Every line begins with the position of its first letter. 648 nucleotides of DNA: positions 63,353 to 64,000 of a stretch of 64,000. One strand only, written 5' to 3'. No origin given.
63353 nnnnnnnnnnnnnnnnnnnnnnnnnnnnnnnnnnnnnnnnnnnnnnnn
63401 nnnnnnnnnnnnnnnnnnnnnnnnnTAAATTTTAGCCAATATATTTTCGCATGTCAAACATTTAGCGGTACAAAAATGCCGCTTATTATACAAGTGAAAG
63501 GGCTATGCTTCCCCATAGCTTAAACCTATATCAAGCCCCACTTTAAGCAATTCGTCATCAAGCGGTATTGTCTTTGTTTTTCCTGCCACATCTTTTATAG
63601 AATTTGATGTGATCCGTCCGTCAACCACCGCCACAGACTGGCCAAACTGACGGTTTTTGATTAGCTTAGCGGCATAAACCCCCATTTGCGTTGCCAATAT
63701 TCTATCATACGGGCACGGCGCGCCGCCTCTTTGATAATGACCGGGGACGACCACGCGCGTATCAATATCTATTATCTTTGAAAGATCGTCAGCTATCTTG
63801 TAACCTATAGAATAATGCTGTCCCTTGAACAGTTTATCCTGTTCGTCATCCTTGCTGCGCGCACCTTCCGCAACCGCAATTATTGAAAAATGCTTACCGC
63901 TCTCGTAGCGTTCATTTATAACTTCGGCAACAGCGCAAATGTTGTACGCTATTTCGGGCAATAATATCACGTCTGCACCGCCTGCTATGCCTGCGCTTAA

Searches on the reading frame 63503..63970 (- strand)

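Call 34: search_protein_families(library=pfam, proteins=[window:63503-63970:-], max_evalue=0.00001)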
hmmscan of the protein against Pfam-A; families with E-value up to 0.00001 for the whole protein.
window:63503-63970:- (155 aa): 1 family
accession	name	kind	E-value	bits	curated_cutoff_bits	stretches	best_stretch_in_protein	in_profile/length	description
PF00365.25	PFK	-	2e-23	83.6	30.9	1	1-104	187-277/277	Phosphofructokinase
